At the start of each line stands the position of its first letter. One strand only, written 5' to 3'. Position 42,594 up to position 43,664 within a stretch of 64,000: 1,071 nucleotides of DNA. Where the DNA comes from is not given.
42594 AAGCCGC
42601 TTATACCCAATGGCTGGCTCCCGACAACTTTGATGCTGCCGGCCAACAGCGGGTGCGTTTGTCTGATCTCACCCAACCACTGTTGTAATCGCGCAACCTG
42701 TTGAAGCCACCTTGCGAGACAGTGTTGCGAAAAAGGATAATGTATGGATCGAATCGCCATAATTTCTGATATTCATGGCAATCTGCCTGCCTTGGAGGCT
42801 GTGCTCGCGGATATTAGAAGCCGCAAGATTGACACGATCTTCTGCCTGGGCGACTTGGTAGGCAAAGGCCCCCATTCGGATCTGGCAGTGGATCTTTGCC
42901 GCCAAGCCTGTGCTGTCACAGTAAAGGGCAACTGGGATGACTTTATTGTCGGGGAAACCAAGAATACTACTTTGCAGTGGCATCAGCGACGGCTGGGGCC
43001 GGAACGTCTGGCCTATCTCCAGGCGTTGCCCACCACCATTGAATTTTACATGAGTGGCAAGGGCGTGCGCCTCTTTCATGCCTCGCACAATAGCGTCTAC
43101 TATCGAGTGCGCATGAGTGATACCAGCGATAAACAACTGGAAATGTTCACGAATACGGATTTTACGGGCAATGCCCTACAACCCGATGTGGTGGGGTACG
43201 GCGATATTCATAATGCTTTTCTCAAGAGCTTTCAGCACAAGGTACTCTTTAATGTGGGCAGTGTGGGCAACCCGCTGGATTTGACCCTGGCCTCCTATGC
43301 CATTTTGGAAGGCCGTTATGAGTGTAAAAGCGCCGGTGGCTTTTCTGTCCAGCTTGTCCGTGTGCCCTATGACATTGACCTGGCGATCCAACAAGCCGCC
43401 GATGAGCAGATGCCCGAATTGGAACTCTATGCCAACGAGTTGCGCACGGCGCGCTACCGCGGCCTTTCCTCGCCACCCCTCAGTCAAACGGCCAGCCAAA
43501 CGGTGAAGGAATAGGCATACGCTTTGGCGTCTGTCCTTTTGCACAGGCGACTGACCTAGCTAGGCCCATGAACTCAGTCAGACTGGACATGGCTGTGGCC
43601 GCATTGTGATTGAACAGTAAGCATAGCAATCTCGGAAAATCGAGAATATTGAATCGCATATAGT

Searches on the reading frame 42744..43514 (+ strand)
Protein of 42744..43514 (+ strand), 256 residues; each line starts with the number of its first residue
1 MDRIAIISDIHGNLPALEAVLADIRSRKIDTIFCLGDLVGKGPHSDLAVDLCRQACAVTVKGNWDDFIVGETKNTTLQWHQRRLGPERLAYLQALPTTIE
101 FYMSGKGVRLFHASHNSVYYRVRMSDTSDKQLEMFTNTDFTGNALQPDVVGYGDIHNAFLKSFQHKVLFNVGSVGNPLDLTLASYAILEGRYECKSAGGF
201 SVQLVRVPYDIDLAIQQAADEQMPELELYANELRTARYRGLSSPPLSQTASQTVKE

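Call 11: search_protein_families(library=pfam, proteins=[window:42744-43514:+], max_evalue=1)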
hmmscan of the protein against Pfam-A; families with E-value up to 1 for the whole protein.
window:42744-43514:+ (256 aa): 3 families
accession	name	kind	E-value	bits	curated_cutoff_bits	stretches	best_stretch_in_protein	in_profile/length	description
PF12850.12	Metallophos_2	-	4.5e-17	62.9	27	1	3-189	2-150/154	Calcineurin-like phosphoesterase superfamily domain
PF00149.33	Metallophos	-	4.4e-13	50.5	21.5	1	3-80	2-84/191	Calcineurin-like phosphoesterase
PF14582.11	Metallophos_3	-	0.15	11.8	28.2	1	3-43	7-47/259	Metallophosphoesterase, calcineurin superfamily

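Call 16: find_encoding_contigs(protein=window:42744-43514:+, flank=10000, max_places=8)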
Protein window:42744-43514:+ (256 aa): 1 contig read that carries it; 1 place shown.
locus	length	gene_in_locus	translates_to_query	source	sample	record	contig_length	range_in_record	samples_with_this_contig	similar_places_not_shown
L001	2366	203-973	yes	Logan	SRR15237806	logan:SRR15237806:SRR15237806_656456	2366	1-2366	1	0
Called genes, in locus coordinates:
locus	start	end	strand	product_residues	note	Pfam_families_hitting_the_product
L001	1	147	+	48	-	?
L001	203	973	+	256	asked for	PF00149:Metallophos, PF12850:Metallophos_2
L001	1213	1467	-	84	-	-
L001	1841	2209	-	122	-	-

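Call 17: find_related_loci(query=window:42744-43514:+, collection=genome_contigs, flank=10000)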
Query window:42744-43514:+ (256 aa) in genome_contigs; peptide patterns used: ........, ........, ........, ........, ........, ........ (x = any residue, [..] = any of these).
132 stretches matched a pattern; 60 encode a relative of the query (tblastn E <= 1e-3); 60 distinct loci.
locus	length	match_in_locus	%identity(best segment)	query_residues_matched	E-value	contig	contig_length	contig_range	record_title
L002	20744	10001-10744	67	1-248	3e-115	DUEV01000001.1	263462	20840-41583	MAG TPA_asm: Dehalococcoidia bacterium isolate W156 Contig1, whole genome shotgun sequence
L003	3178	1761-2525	67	1-251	6e-117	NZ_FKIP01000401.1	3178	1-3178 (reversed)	Candidatus Entotheonella palauensis isolate egemina21, whole genome shotgun sequence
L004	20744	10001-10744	66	1-248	1e-112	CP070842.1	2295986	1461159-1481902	MAG: Dehalococcoidales bacterium isolate bin10 chromosome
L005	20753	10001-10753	60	1-250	3e-99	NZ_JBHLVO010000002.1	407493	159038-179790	Metabacillus herbersteinensis strain CCM 7228 spades_K_25_97_2, whole genome shotgun sequence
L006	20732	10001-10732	61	1-241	1e-97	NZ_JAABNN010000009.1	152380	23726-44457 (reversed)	Bacillus sp. USDA818B3_A NODE_9_length_152380_cov_138.259879, whole genome shotgun sequence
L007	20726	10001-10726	58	1-241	9e-97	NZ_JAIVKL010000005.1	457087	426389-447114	Metabacillus litoralis strain SaN21-6 SaN21-6_ctg005, whole genome shotgun sequence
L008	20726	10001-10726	60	1-241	7e-96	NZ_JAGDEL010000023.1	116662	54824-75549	Metabacillus bambusae strain BG109 contig23, whole genome shotgun sequence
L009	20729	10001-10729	60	1-241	9e-95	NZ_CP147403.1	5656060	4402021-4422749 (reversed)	Metabacillus rhizosphaerae strain FJAT-53654 chromosome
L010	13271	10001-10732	57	1-243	9e-95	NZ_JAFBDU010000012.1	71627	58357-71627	Metabacillus crassostreae strain DSM 24486 Ga0454033_12, whole genome shotgun sequence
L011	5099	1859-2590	58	1-243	2e-94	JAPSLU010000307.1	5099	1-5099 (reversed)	MAG: Bacillus sp. (in: firmicutes) isolate RH59_bin.048 NODE_10079_length_5099_cov_1.812349, whole genome shotgun sequen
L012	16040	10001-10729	58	1-240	2e-94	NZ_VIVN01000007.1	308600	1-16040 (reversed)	Neobacillus bataviensis strain 2482 Ga0310713_107, whole genome shotgun sequence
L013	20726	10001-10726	57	1-241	4e-94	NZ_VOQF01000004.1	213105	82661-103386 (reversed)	Metabacillus litoralis strain SW-211 contig4, whole genome shotgun sequence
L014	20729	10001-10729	59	1-242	1e-93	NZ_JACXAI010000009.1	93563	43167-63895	Metabacillus arenae strain IB182487 Contig_9, whole genome shotgun sequence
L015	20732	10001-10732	57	1-243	4e-93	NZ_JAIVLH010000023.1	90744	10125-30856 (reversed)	Metabacillus niabensis strain EaN21-8 EaN21-8_ctg023, whole genome shotgun sequence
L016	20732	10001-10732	57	1-241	4e-93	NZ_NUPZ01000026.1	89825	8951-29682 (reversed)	Bacillus sp. AFS029637 AFS029637_107_C1_Contig26_140523, whole genome shotgun sequence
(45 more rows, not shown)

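Call 62: list_cluster_members(proteins=[P0001, P0008, window:42744-43514:+])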
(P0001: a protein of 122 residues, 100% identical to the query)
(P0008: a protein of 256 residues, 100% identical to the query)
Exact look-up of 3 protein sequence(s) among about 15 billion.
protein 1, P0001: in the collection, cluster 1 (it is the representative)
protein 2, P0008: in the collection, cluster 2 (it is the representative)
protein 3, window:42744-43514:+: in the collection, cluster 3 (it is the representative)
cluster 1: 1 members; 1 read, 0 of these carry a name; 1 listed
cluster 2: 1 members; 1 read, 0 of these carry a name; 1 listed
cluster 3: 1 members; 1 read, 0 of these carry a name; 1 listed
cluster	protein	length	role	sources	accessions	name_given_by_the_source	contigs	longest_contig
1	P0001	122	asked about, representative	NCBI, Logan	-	-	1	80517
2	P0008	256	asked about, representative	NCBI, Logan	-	-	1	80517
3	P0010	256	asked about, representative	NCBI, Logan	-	-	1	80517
